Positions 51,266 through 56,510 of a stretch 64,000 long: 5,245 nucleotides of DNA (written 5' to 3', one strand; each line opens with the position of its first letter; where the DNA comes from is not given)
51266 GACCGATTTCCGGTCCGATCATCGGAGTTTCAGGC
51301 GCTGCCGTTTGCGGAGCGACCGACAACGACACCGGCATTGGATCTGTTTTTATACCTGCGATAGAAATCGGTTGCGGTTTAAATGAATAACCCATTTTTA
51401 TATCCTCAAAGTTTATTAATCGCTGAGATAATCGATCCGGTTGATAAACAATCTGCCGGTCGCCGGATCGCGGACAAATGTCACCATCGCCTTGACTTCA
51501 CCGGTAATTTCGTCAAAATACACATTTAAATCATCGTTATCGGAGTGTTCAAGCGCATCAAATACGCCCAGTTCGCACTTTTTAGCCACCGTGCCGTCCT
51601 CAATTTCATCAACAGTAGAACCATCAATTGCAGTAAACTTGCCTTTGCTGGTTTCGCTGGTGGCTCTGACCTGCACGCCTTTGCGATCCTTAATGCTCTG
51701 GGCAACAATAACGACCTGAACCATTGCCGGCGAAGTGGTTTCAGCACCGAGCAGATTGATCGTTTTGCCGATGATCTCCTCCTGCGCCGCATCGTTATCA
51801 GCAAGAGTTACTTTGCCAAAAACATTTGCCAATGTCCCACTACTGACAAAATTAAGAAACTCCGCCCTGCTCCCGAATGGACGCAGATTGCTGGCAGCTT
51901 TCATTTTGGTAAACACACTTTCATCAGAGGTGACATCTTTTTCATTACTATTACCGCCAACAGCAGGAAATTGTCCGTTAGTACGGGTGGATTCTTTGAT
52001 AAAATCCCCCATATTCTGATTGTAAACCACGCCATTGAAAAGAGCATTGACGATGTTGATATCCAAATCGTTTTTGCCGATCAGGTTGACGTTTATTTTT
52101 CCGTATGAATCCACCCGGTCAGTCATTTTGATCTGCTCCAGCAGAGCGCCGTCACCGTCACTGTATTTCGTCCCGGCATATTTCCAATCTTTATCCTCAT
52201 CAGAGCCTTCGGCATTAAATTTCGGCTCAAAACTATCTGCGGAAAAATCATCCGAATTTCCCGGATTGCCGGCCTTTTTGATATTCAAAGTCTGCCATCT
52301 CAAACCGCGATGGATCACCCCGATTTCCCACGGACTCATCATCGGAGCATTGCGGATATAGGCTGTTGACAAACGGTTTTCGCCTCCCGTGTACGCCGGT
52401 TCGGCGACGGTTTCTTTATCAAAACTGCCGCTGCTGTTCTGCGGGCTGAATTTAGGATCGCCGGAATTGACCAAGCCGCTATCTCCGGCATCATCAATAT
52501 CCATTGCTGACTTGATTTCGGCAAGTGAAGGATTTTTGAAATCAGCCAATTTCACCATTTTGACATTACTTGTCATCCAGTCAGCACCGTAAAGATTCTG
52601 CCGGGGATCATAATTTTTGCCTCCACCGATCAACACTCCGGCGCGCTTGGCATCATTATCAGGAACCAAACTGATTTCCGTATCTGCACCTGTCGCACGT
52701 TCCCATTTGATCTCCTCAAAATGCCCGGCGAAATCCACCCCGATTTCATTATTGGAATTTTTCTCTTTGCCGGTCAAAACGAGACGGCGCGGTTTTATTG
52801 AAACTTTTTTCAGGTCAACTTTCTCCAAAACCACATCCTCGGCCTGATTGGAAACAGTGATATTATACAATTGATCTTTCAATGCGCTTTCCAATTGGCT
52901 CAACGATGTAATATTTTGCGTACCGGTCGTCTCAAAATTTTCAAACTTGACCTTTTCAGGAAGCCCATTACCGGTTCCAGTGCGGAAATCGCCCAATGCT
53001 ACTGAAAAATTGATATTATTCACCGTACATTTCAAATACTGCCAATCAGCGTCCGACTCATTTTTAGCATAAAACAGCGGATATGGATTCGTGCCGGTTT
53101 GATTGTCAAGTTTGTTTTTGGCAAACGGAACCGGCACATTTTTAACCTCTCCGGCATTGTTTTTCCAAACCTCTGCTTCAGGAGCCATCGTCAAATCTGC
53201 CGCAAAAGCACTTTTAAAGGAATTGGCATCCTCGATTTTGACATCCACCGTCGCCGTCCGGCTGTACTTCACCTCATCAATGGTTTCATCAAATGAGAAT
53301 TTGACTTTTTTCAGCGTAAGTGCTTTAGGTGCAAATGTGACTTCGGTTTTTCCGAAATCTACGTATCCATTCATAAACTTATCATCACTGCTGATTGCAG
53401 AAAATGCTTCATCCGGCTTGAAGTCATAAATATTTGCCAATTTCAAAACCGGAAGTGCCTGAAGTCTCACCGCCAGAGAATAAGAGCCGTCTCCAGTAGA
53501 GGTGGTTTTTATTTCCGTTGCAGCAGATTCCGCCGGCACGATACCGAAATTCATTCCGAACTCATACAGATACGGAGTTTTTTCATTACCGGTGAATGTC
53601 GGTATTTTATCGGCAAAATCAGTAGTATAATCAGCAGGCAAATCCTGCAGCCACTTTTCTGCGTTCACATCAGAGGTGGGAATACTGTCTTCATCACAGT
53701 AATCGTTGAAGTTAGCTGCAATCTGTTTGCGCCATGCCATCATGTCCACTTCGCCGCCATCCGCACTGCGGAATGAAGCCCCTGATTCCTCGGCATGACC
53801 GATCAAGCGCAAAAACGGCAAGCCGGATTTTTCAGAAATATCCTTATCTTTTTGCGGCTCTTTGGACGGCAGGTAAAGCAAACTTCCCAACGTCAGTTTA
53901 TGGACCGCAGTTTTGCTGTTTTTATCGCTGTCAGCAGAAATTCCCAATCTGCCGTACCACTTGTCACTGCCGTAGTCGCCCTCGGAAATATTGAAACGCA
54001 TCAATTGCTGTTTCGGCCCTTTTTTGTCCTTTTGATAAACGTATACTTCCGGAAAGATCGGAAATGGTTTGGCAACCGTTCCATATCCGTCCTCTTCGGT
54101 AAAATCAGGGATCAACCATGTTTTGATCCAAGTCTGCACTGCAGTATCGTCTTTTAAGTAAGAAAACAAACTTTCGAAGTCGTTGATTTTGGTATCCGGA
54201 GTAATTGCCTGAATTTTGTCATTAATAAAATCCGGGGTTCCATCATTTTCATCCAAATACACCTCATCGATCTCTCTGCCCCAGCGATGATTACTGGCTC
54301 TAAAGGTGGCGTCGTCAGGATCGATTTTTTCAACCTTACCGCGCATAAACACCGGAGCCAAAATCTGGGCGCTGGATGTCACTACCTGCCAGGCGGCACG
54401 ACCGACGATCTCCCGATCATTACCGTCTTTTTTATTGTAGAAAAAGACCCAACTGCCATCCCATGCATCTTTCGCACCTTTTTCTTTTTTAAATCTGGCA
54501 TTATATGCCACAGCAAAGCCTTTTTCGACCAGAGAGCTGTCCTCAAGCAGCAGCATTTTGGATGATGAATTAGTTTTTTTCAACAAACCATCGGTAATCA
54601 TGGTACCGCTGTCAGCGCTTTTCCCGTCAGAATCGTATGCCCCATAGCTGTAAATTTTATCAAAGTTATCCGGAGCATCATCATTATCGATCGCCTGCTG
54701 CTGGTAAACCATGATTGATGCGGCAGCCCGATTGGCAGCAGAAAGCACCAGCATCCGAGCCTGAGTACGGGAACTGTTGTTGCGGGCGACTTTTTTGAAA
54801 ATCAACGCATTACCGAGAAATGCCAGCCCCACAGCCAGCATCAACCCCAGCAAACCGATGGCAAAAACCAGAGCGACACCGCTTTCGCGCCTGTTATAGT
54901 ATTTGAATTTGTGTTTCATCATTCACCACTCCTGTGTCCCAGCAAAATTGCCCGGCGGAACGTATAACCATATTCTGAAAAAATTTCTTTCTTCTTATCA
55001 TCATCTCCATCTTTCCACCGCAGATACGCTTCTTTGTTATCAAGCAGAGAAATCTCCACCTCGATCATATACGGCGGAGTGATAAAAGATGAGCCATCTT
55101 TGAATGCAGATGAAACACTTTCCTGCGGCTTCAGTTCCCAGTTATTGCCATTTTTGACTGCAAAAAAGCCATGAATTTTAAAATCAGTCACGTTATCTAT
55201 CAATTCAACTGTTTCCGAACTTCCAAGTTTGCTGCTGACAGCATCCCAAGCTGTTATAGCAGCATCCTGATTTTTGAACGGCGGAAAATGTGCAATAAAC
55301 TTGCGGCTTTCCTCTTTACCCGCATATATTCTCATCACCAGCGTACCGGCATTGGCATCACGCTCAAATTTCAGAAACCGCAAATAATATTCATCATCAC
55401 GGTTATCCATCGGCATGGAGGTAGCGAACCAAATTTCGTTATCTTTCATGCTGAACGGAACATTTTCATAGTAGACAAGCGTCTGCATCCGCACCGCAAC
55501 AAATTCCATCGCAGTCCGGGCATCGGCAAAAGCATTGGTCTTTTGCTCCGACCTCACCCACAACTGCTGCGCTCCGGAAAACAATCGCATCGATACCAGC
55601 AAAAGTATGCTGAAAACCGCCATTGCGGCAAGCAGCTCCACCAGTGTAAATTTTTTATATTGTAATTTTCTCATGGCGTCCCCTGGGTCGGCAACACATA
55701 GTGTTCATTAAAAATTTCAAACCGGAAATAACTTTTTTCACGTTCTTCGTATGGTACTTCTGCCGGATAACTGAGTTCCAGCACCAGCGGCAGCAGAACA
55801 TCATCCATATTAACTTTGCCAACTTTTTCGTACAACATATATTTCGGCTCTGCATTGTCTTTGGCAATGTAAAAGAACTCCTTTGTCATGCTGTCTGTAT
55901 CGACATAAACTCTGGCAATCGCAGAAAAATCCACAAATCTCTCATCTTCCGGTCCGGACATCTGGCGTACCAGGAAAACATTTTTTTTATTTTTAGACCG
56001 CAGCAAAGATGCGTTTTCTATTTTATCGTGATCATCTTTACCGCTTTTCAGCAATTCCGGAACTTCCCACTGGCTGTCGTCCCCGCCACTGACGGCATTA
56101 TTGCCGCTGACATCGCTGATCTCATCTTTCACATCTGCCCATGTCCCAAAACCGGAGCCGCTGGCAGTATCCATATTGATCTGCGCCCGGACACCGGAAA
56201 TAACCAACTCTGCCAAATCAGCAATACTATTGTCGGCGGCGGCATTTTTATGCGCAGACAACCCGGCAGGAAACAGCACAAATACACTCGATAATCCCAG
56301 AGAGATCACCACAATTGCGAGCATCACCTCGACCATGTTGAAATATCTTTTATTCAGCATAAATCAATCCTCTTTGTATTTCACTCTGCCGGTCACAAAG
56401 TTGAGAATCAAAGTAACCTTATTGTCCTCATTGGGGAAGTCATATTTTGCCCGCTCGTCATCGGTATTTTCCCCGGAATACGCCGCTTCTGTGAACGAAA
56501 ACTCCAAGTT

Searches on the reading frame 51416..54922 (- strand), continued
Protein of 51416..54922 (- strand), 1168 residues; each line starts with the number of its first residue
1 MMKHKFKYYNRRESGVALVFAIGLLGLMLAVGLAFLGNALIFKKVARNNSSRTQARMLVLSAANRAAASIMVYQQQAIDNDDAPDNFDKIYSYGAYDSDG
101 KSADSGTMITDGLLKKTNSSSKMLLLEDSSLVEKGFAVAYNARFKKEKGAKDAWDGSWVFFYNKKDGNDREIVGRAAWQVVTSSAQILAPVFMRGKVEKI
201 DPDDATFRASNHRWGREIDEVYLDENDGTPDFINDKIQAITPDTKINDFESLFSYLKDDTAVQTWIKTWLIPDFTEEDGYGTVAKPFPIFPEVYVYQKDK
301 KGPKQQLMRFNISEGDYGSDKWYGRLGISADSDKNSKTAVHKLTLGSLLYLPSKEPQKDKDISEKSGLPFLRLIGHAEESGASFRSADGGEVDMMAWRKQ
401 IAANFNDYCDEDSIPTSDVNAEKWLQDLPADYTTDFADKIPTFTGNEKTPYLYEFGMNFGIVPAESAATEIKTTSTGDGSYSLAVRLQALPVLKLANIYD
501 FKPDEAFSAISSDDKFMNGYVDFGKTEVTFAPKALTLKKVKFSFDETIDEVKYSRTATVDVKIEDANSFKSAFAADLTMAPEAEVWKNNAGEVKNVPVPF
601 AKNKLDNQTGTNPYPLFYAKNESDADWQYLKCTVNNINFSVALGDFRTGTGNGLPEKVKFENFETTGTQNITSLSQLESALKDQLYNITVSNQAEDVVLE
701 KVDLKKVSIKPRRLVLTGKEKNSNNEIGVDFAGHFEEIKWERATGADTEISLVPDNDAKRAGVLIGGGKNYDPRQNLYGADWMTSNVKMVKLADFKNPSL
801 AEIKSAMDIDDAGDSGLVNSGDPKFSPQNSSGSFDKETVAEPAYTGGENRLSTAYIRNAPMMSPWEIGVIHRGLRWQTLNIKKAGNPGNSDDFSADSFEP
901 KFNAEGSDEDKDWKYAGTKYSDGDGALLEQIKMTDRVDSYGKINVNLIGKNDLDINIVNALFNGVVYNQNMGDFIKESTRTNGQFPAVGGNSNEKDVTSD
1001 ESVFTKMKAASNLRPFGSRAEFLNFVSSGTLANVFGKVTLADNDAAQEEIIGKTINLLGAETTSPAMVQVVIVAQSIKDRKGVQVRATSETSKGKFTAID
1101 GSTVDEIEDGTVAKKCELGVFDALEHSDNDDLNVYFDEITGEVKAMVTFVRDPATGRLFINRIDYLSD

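Call 47: predict_structure(alignment_id=A2)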
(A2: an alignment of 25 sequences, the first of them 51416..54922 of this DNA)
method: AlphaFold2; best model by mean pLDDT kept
length: 1168 residues; sequences in the alignment: 25
mean_pLDDT: 71.6   pTM: 0.62
mean pLDDT of the five models: 71.6, 67.4, 64.8, 63.7, 59.7
residues with pLDDT >= 90: 25; 70-90: 654; 50-70: 427; < 50: 62
segments of 3 or more residues with pLDDT < 50: 1-19, 355-360, 826-831, 856-860, 874-876, 989-993, 995-998, 1026-1028
pLDDT, mean of each block of 10 residues (from residue 1): 28 44 58 56 56 79 82 65 62 74 69 81 78 69 72 77 77 88 74 77 70 62 62 75 82 76 77 76 77 72 71 56 64 74 72 51 59 62 57 72 72 80 77 70 78 89 78 81 87 81 84 89 86 89 78 82 82 76 71 76 81 79 73 85 74 77 72 76 76 86 88 88 85 83 75 63 84 70 79 85 84 71 51 51 53 47 55 52 58 64 55 56 64 62 77 77 68 64 55 49 70 67 57 54 65 74 66 88 84 78 69 82 85 85 84 63 73
secondary structure, 60 per line:
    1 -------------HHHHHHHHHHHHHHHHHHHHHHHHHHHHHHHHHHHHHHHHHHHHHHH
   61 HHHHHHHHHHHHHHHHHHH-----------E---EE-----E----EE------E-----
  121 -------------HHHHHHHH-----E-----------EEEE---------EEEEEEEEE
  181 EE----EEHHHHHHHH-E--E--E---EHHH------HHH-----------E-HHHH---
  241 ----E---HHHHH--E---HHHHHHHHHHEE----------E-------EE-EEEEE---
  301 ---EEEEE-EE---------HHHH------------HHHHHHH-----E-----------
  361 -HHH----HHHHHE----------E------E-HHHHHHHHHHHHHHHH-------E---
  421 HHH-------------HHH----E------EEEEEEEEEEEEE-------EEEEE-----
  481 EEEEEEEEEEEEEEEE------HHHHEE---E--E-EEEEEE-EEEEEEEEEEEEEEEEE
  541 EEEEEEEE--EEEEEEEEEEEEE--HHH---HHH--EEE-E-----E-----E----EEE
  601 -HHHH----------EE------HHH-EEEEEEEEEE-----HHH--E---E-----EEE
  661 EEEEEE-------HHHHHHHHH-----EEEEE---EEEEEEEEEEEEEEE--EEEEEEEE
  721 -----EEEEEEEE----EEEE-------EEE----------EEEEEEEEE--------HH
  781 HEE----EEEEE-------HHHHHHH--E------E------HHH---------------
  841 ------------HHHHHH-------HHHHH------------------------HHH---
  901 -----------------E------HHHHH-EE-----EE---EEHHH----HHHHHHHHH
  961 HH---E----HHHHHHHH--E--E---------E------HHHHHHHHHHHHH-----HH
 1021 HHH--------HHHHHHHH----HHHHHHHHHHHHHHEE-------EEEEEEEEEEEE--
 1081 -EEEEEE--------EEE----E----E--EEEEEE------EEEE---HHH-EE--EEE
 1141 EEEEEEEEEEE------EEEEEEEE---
elements in order (helices of 4 or more, strands of 3 or more residues): H14-79 H134-141 E159-162 E172-182 H189-196 H234-237 H249-253 H260-269 E293-297 E304-308 H321-324 H337-343 H369-373 H394-409 E451-463 E471-475 E481-496 H503-506 E517-522 E524-548 E551-563 E577-579 E598-600 H602-605 E628-637 E658-666 H674-682 E688-692 E696-710 E713-720 E726-733 E738-741 E749-751 E762-770 E788-792 H800-806 H853-858 H866-870 H925-929 H952-962 H971-978 H1001-1013 H1019-1023 H1032-1039 H1044-1057 E1067-1078 E1082-1087 E1096-1098 E1111-1116 E1123-1126 E1138-1151 E1158-1165

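Call 51: fold_search(model_id=the predicted structure, library=pdb)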
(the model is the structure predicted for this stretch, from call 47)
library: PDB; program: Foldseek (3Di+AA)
matches with E <= 10: 661; with E <= 0.001: 1
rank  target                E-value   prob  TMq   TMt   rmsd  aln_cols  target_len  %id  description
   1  4q7g                  7.7e-04  0.16  0.05  0.12  30.3       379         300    7  1.7 Angstrom Crystal Structure of leukotoxin LukD from Staphylococcus aureus. (released 2014-05-07)
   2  1pvl                  1.5e-03  0.15  0.05  0.13  28.0       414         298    7  STRUCTURE OF THE PANTON-VALENTINE LEUCOCIDIN F COMPONENT FROM STAPHYLOCOCCUS AUREUS (released 1999-06-15)
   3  7t87_B                1.7e-03  0.09  0.04  0.11  27.6       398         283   10  CRYSTAL STRUCTURE OF LEUKOCIDIN AB/CENTYRIN S17/FAB 214F COMPLEX (released 2023-01-11)
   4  9shr                  2.7e-03  0.14  0.05  0.13  29.6       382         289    8  Alpha-Hemolysin of S.aureus (monomer) in complex with the small molecule N-(3-(Diethylamino)propyl)-1-(6-(p-tolyl)imidaz (released 2026-03-04)
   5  2qk7_B                3.2e-03  0.13  0.05  0.14  26.8       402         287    8  A covalent S-F heterodimer of staphylococcal gamma-hemolysin (released 2008-02-19)
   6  4yhd_C                4.3e-03  0.16  0.05  0.16  28.1       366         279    8  Staphylococcal alpha-hemolysin H35A mutant monomer (released 2015-10-21)
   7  7t82_B                4.3e-03  0.06  0.04  0.10  29.1       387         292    9  Crystal Structure of LEUKOCIDIN E/CENTYRIN S26/FAB B438 (released 2023-01-11)
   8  1lkf                  6.2e-03  0.11  0.05  0.14  26.9       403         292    7  LEUKOCIDIN F (HLGB) FROM STAPHYLOCOCCUS AUREUS (released 1999-07-28)
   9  4yhd_G                6.6e-03  0.14  0.05  0.15  30.4       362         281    8  Staphylococcal alpha-hemolysin H35A mutant monomer (released 2015-10-21)
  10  6u33                  6.6e-03  0.11  0.05  0.14  27.2       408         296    6  Structure-based discovery of a novel small-molecule inhibitor of methicillin-resistant S. aureus (released 2020-03-25)
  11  3b07_A                6.6e-03  0.10  0.06  0.14  33.0       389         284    6  Crystal structure of octameric pore form of gamma-hemolysin from Staphylococcus aureus (released 2011-10-12)
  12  4p1y_C                6.6e-03  0.07  0.05  0.13  29.8       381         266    5  Crystal structure of staphylococcal gamma-hemolysin prepore (released 2014-10-01)
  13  4p1y_E                8.1e-03  0.10  0.06  0.15  29.0       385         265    6  Crystal structure of staphylococcal gamma-hemolysin prepore (released 2014-10-01)
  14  4p1y_G                8.1e-03  0.09  0.05  0.14  29.1       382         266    6  Crystal structure of staphylococcal gamma-hemolysin prepore (released 2014-10-01)
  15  3b07_B                8.1e-03  0.07  0.04  0.11  33.6       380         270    6  Crystal structure of octameric pore form of gamma-hemolysin from Staphylococcus aureus (released 2011-10-12)
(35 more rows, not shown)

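Call 52: search_solved_structures(query=A2, max_evalue=1)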
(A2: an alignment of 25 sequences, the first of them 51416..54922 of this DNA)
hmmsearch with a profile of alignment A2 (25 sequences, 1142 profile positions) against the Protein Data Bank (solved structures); distinct sequences matched with E-value up to 1: 0.

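Call 53: search_protein_families(library=ncbifam, alignment_id=A2, max_evalue=1)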
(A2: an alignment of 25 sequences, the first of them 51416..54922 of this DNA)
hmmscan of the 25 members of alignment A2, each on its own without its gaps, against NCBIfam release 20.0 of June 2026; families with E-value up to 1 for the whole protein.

A. member 1, window:51416-54922:- (1168 aa): 0 families

B. families by the number of members that match (of 25 scanned): 7 families
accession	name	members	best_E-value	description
NF037980.1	T2SS_GspK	21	2.1e-05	type II secretion system minor pseudopilin GspK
TIGR02600.1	Verru_Chthon_A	8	6.3e-05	Verru_Chthon cassette protein A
NF009400.1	PRK12765.1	1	0.00012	flagellar filament capping protein FliD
NF033893.1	pheromone_ipd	1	0.021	peptide pheromone inhibitor Ipd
NF010381.0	PRK13808.1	1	0.043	adenylate kinase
NF002894.0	PRK03379.1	1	0.045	vitamin B12 ABC transporter substrate-binding protein BtuF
NF004144.0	PRK05621.1-1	1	0.17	F0F1 ATP synthase subunit gamma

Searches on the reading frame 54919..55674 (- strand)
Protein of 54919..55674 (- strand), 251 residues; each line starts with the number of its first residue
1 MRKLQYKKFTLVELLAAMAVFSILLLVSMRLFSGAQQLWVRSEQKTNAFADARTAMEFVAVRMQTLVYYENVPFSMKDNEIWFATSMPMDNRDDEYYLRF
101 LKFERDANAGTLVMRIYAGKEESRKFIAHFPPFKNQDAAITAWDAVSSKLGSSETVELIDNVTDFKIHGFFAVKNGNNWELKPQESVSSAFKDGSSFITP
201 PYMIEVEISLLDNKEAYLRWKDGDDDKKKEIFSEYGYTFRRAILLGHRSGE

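Call 5: search_protein_families(library=pfam, proteins=[window:54919-55674:-], max_evalue=0.01)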
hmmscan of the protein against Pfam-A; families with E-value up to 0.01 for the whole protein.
window:54919-55674:- (251 aa): 1 family
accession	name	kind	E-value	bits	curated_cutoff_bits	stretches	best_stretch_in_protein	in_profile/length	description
PF07963.17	N_methyl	-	0.0025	17.8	21.2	1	9-28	7-26/27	Prokaryotic N-terminal methylation motif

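Call 6: search_protein_families(library=ncbifam, proteins=[window:54919-55674:-], max_evalue=0.01)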
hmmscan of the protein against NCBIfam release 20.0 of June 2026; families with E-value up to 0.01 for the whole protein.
window:54919-55674:- (251 aa): 6 families
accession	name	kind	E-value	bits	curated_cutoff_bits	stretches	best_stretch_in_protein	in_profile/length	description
TIGR02599.1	TIGR02599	subfamily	5.4e-11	42.3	256.5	1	9-64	2-57/361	Verru_Chthon cassette protein C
TIGR01711.1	gspJ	equivalog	0.00072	19.4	64.85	1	9-67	3-61/192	type II secretion system minor pseudopilin GspJ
NF041013.1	T4P_ComGE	equivalog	0.0017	18.4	49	1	6-57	3-54/83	competence type IV pilus minor pilin ComGE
TIGR01707.1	gspI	equivalog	0.002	18.6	44.35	1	9-49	2-42/101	type II secretion system minor pseudopilin GspI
TIGR02532.1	IV_pilin_GFxxxE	domain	0.0022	17.8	16.3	1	9-27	4-22/24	prepilin-type N-terminal cleavage/methylation domain-containing protein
NF007848.0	PRK10557.1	equivalog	0.0047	16.3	120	1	5-53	9-57/192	prepilin peptidase-dependent protein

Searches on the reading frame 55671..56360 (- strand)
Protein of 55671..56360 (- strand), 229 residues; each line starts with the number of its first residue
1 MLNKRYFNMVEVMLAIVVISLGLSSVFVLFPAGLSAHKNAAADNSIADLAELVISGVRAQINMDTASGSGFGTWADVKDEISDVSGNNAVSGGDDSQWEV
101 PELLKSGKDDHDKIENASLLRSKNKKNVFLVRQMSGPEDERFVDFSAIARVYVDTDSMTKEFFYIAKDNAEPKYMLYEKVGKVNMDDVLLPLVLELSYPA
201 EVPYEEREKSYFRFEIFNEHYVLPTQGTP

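Call 5: search_protein_families(library=pfam, proteins=[window:55671-56360:-], max_evalue=0.01)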
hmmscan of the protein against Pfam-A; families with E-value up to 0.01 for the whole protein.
window:55671-56360:- (229 aa): 0 families

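Call 6: search_protein_families(library=ncbifam, proteins=[window:55671-56360:-], max_evalue=0.01)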
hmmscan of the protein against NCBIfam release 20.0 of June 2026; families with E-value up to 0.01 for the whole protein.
window:55671-56360:- (229 aa): 1 family
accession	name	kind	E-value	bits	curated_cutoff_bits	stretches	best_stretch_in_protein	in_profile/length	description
TIGR02523.1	type_IV_pilV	equivalog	4.8e-05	23.9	52.2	1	7-82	4-78/139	type IV pilus modification protein PilV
